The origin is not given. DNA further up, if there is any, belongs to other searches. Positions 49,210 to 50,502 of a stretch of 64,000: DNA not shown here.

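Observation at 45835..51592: Tight five-gene operon (acyl-AMP ligase, AsnB-like amidotransferase, NadE-like amidoligase, ACP, LpxD-like N-acyltransferase): candidate pathway for an N-acylated, amidated lipid or small molecule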

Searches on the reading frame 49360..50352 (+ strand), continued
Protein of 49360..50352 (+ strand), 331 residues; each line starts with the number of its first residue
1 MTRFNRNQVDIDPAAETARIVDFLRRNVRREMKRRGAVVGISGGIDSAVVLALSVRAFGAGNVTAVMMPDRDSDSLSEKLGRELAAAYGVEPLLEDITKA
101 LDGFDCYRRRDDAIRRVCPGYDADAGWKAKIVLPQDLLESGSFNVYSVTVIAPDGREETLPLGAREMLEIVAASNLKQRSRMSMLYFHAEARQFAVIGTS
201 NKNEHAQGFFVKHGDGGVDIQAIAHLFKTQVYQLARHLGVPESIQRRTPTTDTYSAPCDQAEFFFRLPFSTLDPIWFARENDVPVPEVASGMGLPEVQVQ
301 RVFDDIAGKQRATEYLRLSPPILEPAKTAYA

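Call 24: search_protein_families(library=pfam, proteins=[L036:5250-7622:+, L035:4499-5269:+, L045:1989-3443:+, L032:15222-15767:-, L044:1984-2601:+, L053:13324-14754:+, L053:12482-13312:+, L044:12425-12847:+, L024:868-1842:+, L013:6579-7472:+], max_evalue=0.001)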
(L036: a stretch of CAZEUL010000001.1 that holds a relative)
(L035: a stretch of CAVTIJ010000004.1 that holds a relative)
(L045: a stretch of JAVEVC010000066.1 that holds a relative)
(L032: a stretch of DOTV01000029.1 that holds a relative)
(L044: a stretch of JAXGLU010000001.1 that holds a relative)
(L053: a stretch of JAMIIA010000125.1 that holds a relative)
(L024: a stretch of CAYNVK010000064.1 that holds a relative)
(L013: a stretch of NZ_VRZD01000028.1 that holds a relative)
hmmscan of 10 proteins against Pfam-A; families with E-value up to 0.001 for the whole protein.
L036:5250-7622:+ (790 aa): 4 families
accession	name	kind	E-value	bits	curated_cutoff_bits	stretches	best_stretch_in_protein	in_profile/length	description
PF13614.12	AAA_31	-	1.2e-11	45.3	27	1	602-758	2-164/177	AAA domain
PF10609.15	ParA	-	1.7e-07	31.4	27.1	1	602-731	4-130/246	NUBPL iron-transfer P-loop NTPase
PF13807.11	GNVR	-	4.2e-07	30.2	27.7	1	458-538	2-81/82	G-rich domain on putative tyrosine kinase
PF01656.29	CbiA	-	2.5e-06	27.9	25.4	1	606-762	3-87/125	CobQ/CobB/MinD/ParA nucleotide binding domain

L035:4499-5269:+ (256 aa): 3 families
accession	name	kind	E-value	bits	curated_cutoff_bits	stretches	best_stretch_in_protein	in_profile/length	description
PF02563.21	Poly_export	-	1.4e-15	57.6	28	1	48-136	5-75/77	Polysaccharide biosynthesis/export protein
PF22461.2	SLBB_2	-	7.6e-08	32.8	27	1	141-220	2-79/79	SLBB domain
PF10531.15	SLBB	-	1.2e-06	28.6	27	1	142-193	2-52/55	SLBB domain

L045:1989-3443:+ (484 aa): 2 families
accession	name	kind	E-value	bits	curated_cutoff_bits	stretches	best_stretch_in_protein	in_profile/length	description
PF02397.22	Bac_transf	-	1e-67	227.6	27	1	291-480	1-179/179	Bacterial sugar transferase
PF13727.12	CoA_binding_3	-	4.8e-09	36.9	25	1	85-253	10-173/175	CoA-binding domain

L032:15222-15767:- (181 aa): 4 families
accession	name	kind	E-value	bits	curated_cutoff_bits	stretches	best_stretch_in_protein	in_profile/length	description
PF00132.30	Hexapep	-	1.2e-13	50.5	27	1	90-124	2-36/36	Bacterial transferase hexapeptide (six repeats)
PF14602.12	Hexapep_2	-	4.1e-07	30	27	1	90-122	2-32/34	Hexapeptide repeat of succinyl-transferase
PF25084.1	LbH_EIF2B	-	0.0004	20.8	54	0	88-139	20-70/105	EIF2B subunit epsilon LbH domain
PF04023.20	FeoA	-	0.0009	19.7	23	0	12-58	12-58/74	FeoA domain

L044:1984-2601:+ (205 aa): 0 families

L053:13324-14754:+ (476 aa): 2 families
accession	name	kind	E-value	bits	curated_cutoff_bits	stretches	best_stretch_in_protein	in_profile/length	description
PF03062.24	MBOAT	-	3e-17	63.4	27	1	143-352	75-302/337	MBOAT, membrane-bound O-acyltransferase family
PF13813.11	MBOAT_2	-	4.9e-05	24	25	1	263-325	3-65/85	Membrane bound O-acyl transferase family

L053:12482-13312:+ (276 aa): 0 families

L044:12425-12847:+ (140 aa): 3 families
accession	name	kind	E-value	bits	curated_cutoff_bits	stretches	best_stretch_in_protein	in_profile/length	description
PF13669.12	Glyoxalase_4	-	7.2e-19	68.5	27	1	4-116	1-109/109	Glyoxalase/Bleomycin resistance protein/Dioxygenase superfamily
PF00903.31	Glyoxalase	-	3.6e-06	27.8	20.6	1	3-105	2-101/121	Glyoxalase/Bleomycin resistance protein/Dioxygenase superfamily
PF13468.12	Glyoxalase_3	-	0.00027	21.5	25.1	0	68-97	71-100/176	Glyoxalase-like domain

L024:868-1842:+ (324 aa): 0 families

L013:6579-7472:+ (297 aa): 0 families

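Call 27: search_dna_similar(query=window:49360-50352:+, collection=plasmids, mode=protein, max_rows=25)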
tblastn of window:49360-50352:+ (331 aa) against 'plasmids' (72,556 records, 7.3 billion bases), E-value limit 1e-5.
Records with a match: 255; places in all: 266; records where one place covers at least 80% of the query: 151.
Best place of each record, by identity: <60% 255.
By first word of the organism name: Sinorhizobium 83; Azospirillum 12; Ensifer 11; Shinella 10; Mesorhizobium 9; Rhizobium 8; Vibrio 8; Halobaculum 7; Burkholderia 7; Haloarcula 6; and 48 more.
By predicted mobility (MOB-suite, as given by PLSDB): non-mobilizable 151; mobilizable 77; conjugative 27.
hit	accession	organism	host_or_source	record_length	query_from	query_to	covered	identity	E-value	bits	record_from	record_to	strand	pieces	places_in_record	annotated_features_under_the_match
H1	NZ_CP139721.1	Nitratireductor rhodophyticola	Bacterial Culture,hydrothermal vent ...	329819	4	320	96%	49.8%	3e-92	307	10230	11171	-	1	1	nadE: NAD(+) synthase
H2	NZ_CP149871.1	Sinorhizobium medicae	Melilotus albus,Cell Culture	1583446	4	327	98%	48.8%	1e-90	302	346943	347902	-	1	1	none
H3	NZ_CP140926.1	Sinorhizobium medicae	Medicago lupulina,whole organism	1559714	4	327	98%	48.8%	5e-90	301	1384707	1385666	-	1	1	none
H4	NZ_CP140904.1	Sinorhizobium medicae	Medicago lupulina,whole organism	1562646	4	327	98%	48.8%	5e-90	301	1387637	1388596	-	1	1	none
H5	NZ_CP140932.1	Sinorhizobium medicae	Medicago lupulina,whole organism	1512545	4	327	98%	48.5%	6e-90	300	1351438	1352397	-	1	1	none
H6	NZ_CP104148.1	Sinorhizobium medicae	Trigonella foenum-graecum,cell culture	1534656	4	327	98%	48.5%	6e-90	300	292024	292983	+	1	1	none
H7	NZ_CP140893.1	Sinorhizobium medicae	Medicago lupulina,whole organism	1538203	4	327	98%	48.5%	6e-90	300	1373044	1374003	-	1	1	none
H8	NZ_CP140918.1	Sinorhizobium medicae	Medicago lupulina,whole organism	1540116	4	327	98%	48.5%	6e-90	300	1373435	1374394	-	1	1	none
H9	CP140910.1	Sinorhizobium medicae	Medicago lupulina,whole organism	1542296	4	327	98%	48.5%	6e-90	300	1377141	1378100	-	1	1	nadE: NAD(+) synthase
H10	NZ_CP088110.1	Sinorhizobium medicae WSM1115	cell culture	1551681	4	327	98%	48.5%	6e-90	300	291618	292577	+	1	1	none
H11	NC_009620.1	Sinorhizobium medicae WSM419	-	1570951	4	327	98%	48.5%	6e-90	300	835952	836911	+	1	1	none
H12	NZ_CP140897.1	Sinorhizobium medicae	Medicago lupulina,whole organism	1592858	4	327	98%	48.5%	6e-90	300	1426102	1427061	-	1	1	none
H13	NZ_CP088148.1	Mesorhizobium ciceri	Cicer arietinum L.,cell culture,radical ...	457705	4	327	98%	48.1%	2e-88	296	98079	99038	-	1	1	nadE: NAD(+) synthase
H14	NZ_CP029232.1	Sinorhizobium fredii CCBAU 45436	Glycine max,cell culture,plant root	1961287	4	325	97%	48.4%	2e-87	293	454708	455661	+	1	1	record has no annotation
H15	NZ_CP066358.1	Sinorhizobium meliloti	Medicago lupulina L.,nodules of ...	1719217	4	327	98%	47.8%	1e-88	297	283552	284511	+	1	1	none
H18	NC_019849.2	Sinorhizobium meliloti GR4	-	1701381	4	327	98%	47.8%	7e-88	295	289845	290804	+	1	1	none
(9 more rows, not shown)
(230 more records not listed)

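Call 28: get_annotated_region(hit=H18, flank=9000)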
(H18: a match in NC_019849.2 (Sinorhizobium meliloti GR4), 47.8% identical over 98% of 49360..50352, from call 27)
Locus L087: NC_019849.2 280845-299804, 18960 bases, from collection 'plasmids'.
description: Sinorhizobium meliloti GR4 plasmid pRmeGR4d, complete sequence
organism: Sinorhizobium meliloti GR4 (NCBI taxid 1235461)
taxonomy: Bacteria; Pseudomonadota; Alphaproteobacteria; Hyphomicrobiales; Rhizobiaceae; Sinorhizobium; Sinorhizobium meliloti; Sinorhizobium meliloti GR4
host: -; source: -; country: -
typing (MOB-suite, as given by PLSDB): mobilizable; relaxase MOBQ
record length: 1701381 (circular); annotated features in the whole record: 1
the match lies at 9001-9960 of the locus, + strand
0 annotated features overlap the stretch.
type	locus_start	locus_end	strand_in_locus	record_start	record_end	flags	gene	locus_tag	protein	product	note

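Call 36: get_annotated_region(hit=H9, flank=10000)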
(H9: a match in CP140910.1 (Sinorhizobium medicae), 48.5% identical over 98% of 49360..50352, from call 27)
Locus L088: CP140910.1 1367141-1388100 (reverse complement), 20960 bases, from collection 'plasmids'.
description: Sinorhizobium medicae strain ml29 plasmid pMl3, complete sequence
organism: Sinorhizobium medicae (NCBI taxid 110321)
taxonomy: Bacteria; Pseudomonadota; Alphaproteobacteria; Hyphomicrobiales; Rhizobiaceae; Sinorhizobium; Sinorhizobium medicae
host: -; source: Medicago lupulina,whole organism; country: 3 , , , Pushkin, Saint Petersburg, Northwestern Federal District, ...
typing (MOB-suite, as given by PLSDB): mobilizable; relaxase MOBQ
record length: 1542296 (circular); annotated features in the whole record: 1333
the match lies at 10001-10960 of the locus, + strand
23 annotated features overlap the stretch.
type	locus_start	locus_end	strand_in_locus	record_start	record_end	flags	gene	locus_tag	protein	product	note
CDS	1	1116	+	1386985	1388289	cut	-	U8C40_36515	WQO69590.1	ABC transporter substrate-binding protein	-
CDS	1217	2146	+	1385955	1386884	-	-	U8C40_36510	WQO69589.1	sugar ABC transporter permease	-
CDS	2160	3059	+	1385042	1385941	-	-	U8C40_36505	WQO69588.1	carbohydrate ABC transporter permease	-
CDS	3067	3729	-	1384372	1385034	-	-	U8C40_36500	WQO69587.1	DUF6064 family protein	-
CDS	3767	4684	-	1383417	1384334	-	-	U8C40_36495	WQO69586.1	aldo/keto reductase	-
CDS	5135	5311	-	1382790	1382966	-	-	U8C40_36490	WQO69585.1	hypothetical protein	-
CDS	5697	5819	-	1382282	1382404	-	-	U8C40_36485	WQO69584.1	hypothetical protein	-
CDS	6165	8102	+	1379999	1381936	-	asnB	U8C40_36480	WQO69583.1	asparagine synthase (glutamine-hydrolyzing)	-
CDS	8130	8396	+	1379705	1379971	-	-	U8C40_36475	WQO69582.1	acyl carrier protein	-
CDS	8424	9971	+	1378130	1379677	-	-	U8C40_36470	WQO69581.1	AMP-binding protein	-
CDS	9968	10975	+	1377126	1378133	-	nadE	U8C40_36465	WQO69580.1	NAD(+) synthase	-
CDS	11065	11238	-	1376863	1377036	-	-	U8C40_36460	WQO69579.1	hypothetical protein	-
CDS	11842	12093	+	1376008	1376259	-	-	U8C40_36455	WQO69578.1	DUF1127 domain-containing protein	-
CDS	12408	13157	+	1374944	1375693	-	minC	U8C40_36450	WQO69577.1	septum site-determining protein MinC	-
CDS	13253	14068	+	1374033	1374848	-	minD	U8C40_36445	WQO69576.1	septum site-determining protein MinD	-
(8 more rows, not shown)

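Call 37: get_annotated_region(hit=H1, flank=10000)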
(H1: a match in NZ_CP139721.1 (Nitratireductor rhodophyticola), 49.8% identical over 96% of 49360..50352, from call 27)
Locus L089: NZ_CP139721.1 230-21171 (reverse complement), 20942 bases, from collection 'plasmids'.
description: Nitratireductor rhodophyticola strain OXR-85 plasmid unnamed01, complete sequence
organism: Nitratireductor rhodophyticola (NCBI taxid 2854036)
taxonomy: Bacteria; Pseudomonadota; Alphaproteobacteria; Hyphomicrobiales; Phyllobacteriaceae; Nitratireductor; Nitratireductor rhodophyticola
host: -; source: Bacterial Culture,hydrothermal vent plume; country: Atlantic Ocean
typing (MOB-suite, as given by PLSDB): non-mobilizable; mating-pair formation MPF_T
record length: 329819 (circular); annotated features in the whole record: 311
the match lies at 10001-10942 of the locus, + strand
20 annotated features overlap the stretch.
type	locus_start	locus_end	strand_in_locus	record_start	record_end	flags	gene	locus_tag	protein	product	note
CDS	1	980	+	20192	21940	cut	-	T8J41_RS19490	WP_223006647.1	phospholipase D-like domain-containing protein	-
CDS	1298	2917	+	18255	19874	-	-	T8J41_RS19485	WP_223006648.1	Mu transposase C-terminal domain-containing protein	GO:0015074 - DNA integration [Evidence IEA]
CDS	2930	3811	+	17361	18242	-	-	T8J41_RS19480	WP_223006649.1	TniB family NTP-binding protein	-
CDS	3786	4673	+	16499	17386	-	-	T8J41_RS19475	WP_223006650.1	TniQ family protein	-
CDS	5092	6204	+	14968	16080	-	-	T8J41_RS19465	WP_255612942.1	hypothetical protein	-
CDS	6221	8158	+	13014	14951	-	asnB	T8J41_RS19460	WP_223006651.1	asparagine synthase (glutamine-hydrolyzing)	GO:0006529 - asparagine biosynthetic process [Evidence IEA]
CDS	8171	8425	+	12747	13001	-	-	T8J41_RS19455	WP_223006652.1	acyl carrier protein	GO:0006633 - fatty acid biosynthetic process [Evidence IEA]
CDS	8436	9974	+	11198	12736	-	-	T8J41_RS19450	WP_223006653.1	class I adenylate-forming enzyme family protein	-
CDS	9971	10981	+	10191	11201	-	nadE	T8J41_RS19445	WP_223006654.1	NAD(+) synthase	GO:0009435 - NAD biosynthetic process [Evidence IEA]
CDS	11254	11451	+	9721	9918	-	-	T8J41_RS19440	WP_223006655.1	hypothetical protein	-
CDS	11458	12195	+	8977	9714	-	-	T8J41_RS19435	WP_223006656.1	ABC transporter permease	-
CDS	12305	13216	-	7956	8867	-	-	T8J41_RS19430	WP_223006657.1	LysR substrate-binding domain-containing protein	-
CDS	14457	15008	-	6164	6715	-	-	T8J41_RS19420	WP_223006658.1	cytochrome b/b6 domain-containing protein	-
CDS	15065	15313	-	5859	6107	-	-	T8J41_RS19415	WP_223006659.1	hypothetical protein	-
CDS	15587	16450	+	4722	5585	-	-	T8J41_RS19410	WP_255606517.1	HNH endonuclease signature motif containing protein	-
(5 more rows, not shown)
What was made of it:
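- The rhizobial copies also stand alone (calls 36, 37). In S. meliloti the gene is named nadE1, which implies a second nadE (calls 27, 36, 37).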

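Call 38: find_encoding_contigs(protein=P0023, flank=10000, max_places=2)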
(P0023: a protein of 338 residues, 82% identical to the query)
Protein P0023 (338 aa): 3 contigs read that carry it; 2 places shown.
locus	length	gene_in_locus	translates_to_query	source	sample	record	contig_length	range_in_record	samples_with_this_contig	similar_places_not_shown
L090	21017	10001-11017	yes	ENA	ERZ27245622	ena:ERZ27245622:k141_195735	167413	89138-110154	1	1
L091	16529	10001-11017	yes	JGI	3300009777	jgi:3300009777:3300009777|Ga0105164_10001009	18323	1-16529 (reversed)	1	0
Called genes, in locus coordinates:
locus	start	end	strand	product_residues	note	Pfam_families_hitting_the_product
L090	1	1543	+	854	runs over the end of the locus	PF00690:Cation_ATPase_N, PF00122:E1-E2_ATPase, PF00702:Hydrolase, PF13246:Cation_ATPase, PF00689:Cation_ATPase_C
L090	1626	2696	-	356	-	PF01594:AI-2E_transport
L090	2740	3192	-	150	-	-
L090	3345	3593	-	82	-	-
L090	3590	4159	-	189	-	PF07638:Sigma70_ECF (weak), PF04542:Sigma70_r2, PF08281:Sigma70_r4_2, PF04545:Sigma70_r4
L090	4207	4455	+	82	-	-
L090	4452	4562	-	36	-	-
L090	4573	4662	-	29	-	-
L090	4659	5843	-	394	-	PF02353:CMAS, PF01728:FtsJ (weak), PF13489:Methyltransf_23, PF08241:Methyltransf_11 (weak), PF08242:Methyltransf_12 (weak), PF13649:Methyltransf_25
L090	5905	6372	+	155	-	PF01161:PBP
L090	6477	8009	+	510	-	PF00501:AMP-binding, PF13193:AMP-binding_C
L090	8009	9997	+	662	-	PF13522:GATase_6, PF13537:GATase_7, PF00733:Asn_synthase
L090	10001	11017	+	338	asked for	PF02540:NAD_synthase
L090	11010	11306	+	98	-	-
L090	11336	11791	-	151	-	PF00072:Response_reg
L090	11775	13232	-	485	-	PF00072:Response_reg, PF08448:PAS_4 (faint), PF00989:PAS (weak), PF13188:PAS_8 (weak), PF00512:HisKA, PF02518:HATPase_c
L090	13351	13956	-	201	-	-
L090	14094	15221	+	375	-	-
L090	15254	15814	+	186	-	PF01814:Hemerythrin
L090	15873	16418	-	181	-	PF02627:CMD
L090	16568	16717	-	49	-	-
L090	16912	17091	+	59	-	-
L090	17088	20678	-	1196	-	PF01339:CheB_methylest, PF03705:CheR_N, PF01739:CheR, PF08448:PAS_4 (faint), PF13596:PAS_10, PF00512:HisKA, PF02518:HATPase_c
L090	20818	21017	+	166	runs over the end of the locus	-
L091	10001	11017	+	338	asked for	PF02540:NAD_synthase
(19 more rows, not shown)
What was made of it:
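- G5 is missing in a syntenic relative (call 38).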

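Call 39: find_encoding_contigs(protein=P0001, flank=10000, max_places=2)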
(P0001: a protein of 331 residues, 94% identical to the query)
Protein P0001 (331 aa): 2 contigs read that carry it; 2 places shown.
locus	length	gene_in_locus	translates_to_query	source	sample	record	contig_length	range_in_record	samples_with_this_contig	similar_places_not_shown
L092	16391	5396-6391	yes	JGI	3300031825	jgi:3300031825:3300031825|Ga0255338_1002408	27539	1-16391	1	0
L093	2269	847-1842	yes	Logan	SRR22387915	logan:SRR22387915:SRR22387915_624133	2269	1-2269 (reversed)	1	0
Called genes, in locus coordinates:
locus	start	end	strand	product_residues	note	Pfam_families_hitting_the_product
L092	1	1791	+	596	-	?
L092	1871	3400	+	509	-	PF00501:AMP-binding, PF13193:AMP-binding_C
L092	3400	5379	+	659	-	PF13522:GATase_6, PF13537:GATase_7, PF00733:Asn_synthase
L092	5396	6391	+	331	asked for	PF02540:NAD_synthase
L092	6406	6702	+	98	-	-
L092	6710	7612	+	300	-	PF00132:Hexapep (weak), PF25087:GMPPB_C (faint), PF14602:Hexapep_2 (faint), PF00132:Hexapep (weak), PF25084:LbH_EIF2B (weak), PF00132:Hexapep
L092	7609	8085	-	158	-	PF00072:Response_reg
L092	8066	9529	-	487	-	PF00072:Response_reg, PF00989:PAS, PF13188:PAS_8, PF08448:PAS_4 (weak), PF13426:PAS_9 (faint), PF00512:HisKA, PF02518:HATPase_c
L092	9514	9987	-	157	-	PF00072:Response_reg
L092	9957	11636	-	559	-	PF05231:MASE1, PF00512:HisKA, PF02518:HATPase_c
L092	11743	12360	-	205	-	-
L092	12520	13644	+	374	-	-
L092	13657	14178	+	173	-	PF01814:Hemerythrin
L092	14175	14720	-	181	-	PF02627:CMD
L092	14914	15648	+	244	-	PF02518:HATPase_c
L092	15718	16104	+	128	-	-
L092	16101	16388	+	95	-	-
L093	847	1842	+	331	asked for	PF02540:NAD_synthase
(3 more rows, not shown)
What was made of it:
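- Checked: L092 (94% identical) has G5 (calls 38, 39).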
